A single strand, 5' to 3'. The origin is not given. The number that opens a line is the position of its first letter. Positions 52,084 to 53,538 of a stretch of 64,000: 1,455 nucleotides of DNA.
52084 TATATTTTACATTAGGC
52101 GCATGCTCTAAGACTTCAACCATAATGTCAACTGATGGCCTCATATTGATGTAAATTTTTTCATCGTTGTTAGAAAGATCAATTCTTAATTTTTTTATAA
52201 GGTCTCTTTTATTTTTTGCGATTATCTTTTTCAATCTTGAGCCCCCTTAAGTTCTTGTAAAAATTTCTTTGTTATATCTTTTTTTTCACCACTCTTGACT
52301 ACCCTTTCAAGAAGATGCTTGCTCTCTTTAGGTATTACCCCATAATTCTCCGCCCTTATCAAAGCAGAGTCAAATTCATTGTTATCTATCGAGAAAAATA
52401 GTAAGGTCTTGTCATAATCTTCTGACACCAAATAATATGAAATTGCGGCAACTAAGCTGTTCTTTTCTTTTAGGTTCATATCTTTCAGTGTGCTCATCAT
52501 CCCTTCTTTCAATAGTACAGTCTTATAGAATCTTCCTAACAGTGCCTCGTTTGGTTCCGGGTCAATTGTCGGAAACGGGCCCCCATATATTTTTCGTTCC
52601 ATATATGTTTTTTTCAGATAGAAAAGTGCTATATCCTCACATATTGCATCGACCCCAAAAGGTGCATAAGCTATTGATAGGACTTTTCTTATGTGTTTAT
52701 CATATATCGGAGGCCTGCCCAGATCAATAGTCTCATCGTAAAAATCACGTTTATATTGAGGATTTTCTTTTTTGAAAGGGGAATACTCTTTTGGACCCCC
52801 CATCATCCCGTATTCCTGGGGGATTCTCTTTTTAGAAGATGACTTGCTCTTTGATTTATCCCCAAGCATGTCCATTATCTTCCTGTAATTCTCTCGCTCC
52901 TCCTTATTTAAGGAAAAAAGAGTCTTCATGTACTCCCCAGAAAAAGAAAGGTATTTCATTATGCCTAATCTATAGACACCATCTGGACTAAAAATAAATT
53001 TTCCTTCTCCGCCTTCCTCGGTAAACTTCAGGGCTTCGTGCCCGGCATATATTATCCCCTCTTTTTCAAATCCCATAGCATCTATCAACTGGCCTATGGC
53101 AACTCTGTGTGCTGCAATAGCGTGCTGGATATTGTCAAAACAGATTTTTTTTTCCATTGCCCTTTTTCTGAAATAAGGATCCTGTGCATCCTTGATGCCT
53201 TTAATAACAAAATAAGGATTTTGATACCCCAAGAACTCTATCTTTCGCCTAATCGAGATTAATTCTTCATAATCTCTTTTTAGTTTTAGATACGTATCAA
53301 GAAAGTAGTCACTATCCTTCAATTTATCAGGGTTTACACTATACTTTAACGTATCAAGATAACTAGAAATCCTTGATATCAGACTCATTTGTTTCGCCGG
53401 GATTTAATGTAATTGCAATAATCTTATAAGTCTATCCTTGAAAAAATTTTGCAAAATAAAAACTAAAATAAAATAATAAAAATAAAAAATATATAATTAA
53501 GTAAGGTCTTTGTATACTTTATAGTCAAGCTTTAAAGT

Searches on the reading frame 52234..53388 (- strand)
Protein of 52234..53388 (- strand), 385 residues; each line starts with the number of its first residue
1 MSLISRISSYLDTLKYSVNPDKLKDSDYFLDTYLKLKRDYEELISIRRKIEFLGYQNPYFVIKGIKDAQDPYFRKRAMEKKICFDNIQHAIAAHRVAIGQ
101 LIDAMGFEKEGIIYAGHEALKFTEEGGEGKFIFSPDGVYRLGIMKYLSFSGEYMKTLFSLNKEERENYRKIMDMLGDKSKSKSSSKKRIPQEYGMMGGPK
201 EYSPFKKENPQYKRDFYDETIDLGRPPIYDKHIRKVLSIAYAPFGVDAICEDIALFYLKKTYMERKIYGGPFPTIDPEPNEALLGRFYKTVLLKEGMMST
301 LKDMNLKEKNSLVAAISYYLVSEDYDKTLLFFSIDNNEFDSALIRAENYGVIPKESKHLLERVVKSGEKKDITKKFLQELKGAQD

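Call 30: find_encoding_contigs(protein=window:52234-53388:-, flank=10000, max_places=10)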
Protein window:52234-53388:- (385 aa): 6 contigs read that carry it; 6 places shown.
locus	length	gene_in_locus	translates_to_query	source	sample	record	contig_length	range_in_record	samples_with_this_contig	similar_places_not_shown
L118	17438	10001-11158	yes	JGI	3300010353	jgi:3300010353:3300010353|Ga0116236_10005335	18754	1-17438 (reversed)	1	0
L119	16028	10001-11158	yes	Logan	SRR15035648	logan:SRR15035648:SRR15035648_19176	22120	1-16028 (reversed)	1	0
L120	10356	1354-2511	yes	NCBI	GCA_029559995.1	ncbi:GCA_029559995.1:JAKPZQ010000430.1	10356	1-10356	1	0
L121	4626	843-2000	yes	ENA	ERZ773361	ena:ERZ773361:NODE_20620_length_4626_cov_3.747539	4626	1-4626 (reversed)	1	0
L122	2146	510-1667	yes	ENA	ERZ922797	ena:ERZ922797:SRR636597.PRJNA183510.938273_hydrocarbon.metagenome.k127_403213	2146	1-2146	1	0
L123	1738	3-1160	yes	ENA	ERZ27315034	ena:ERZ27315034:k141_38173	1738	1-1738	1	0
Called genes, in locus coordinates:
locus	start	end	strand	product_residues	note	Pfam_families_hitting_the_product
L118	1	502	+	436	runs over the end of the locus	PF08245:Mur_ligase_M, PF02875:Mur_ligase_C, PF27239:FOL3_C (weak)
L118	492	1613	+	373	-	PF07690:MFS_1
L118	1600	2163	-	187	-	PF01812:5-FTHF_cyc-lig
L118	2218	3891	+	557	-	PF01268:FTHFS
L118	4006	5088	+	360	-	PF00310:GATase_2, PF13522:GATase_6 (weak), PF13537:GATase_7 (faint)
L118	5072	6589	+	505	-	PF14697:Fer4_21, PF12838:Fer4_7, PF13187:Fer4_9 (weak), PF00037:Fer4 (weak), PF04898:Glu_syn_central (weak), PF01645:Glu_synthase, PF04898:Glu_syn_central (weak), PF03060:NMO, +5 more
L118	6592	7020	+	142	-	PF12797:Fer4_2 (faint), PF12837:Fer4_6 (faint), PF13247:Fer4_11, PF14697:Fer4_21 (weak), PF12838:Fer4_7, PF13187:Fer4_9 (weak), PF25160:LdpA_Fe-S-bd (weak), PF00037:Fer4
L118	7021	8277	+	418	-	PF07992:Pyr_redox_2, PF13738:Pyr_redox_3, PF00070:Pyr_redox, PF18267:Rubredoxin_C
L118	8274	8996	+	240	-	PF01493:GXGXG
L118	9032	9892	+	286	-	PF01105:EMP24_GP25L (faint)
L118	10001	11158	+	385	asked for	PF04409:DUF530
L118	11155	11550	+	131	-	PF28505:DUF1699_N, PF02796:HTH_7 (weak)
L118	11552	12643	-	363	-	-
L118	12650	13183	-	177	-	PF03773:ArsP_1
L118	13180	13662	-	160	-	PF03773:ArsP_1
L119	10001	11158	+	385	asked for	PF04409:DUF530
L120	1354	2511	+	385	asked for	PF04409:DUF530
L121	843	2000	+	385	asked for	PF04409:DUF530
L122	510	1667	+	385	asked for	PF04409:DUF530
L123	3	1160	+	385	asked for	PF04409:DUF530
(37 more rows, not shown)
